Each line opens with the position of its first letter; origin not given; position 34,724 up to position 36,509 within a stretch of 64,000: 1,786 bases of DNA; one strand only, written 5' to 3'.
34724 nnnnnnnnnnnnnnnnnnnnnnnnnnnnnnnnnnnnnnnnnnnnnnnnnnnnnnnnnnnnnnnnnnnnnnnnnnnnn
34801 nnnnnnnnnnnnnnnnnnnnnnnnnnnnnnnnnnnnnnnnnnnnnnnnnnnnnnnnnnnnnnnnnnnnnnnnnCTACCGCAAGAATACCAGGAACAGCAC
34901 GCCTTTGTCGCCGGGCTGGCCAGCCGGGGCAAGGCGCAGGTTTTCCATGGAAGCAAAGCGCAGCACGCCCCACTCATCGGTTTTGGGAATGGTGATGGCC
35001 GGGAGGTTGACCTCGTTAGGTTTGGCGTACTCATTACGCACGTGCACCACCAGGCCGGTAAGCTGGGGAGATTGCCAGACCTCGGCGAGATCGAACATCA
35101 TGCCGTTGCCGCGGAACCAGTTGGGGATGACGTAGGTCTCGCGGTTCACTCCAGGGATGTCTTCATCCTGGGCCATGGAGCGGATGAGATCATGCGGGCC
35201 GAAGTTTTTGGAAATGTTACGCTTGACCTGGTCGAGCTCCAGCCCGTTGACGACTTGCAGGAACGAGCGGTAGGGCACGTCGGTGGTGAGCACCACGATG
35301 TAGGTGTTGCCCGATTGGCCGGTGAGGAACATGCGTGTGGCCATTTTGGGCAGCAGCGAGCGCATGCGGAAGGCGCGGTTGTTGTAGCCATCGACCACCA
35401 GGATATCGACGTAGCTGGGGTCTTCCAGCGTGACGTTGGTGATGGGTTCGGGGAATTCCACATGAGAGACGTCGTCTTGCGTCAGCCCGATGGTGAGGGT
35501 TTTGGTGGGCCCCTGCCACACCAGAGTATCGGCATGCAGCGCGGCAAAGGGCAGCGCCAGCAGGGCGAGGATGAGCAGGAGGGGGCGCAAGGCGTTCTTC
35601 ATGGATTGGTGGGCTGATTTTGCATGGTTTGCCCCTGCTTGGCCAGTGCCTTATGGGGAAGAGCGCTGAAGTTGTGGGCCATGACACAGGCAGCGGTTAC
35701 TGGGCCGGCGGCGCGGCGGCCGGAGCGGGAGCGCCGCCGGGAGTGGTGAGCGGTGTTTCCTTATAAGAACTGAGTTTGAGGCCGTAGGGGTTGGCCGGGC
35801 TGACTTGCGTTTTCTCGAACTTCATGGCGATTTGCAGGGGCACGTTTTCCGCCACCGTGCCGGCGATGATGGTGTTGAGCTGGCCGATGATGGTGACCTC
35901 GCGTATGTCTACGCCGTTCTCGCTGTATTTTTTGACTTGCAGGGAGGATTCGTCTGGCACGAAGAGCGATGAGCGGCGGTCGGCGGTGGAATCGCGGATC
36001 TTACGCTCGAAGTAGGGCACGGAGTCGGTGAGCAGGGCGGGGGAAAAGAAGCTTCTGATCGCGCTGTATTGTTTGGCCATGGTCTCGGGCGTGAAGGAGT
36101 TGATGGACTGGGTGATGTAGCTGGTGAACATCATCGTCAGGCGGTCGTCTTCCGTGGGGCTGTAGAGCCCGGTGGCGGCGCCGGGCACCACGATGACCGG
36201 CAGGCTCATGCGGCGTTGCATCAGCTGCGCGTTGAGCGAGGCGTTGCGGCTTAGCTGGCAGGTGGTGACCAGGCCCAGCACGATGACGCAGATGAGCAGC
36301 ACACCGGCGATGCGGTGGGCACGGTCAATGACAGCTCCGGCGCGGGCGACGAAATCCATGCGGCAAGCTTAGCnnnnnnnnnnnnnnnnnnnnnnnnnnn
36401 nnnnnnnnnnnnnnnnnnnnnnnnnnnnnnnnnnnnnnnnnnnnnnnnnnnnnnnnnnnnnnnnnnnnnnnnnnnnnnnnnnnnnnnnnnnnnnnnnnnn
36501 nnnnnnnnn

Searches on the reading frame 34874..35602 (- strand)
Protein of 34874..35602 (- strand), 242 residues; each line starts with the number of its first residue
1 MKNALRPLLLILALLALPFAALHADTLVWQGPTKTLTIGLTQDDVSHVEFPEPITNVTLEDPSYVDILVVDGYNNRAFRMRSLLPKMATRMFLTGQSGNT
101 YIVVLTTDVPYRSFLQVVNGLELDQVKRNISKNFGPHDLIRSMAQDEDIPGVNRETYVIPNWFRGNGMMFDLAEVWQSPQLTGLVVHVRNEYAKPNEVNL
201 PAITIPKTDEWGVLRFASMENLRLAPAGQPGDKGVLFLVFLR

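Call 3: search_protein_families(library=pfam, proteins=[window:34874-35602:-], max_evalue=0.01)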
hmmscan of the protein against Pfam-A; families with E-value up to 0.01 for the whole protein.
window:34874-35602:- (242 aa): 0 families

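Call 5: search_protein_families(library=ncbifam, proteins=[window:34874-35602:-], max_evalue=0.001)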
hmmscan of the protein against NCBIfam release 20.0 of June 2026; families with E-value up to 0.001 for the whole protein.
window:34874-35602:- (242 aa): 0 families

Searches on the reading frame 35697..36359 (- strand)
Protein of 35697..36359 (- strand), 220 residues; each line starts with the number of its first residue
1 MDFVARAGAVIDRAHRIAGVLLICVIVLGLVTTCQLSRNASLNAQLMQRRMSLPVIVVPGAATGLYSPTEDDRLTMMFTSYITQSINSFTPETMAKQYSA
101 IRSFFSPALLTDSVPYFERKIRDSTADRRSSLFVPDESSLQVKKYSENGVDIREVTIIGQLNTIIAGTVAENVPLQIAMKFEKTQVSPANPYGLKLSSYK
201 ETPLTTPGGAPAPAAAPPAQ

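Call 3: search_protein_families(library=pfam, proteins=[window:35697-36359:-], max_evalue=0.01)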
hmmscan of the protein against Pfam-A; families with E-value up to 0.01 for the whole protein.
window:35697-36359:- (220 aa): 2 families
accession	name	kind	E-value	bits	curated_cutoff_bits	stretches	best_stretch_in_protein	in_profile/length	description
PF05309.16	TraE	-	0.00061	19.7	24.8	1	75-185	70-172/182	TraE protein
PF11444.14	DUF2895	-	0.0036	17.2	22.6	1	76-203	63-195/198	Protein of unknown function (DUF2895)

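Call 5: search_protein_families(library=ncbifam, proteins=[window:35697-36359:-], max_evalue=0.001)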
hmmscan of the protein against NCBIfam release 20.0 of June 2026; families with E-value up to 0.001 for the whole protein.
window:35697-36359:- (220 aa): 1 family
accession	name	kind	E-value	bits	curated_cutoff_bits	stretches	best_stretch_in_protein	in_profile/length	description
TIGR02761.1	TraE_TIGR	equivalog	0.00021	21.2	109.05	1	22-182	20-169/181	type IV conjugative transfer system protein TraE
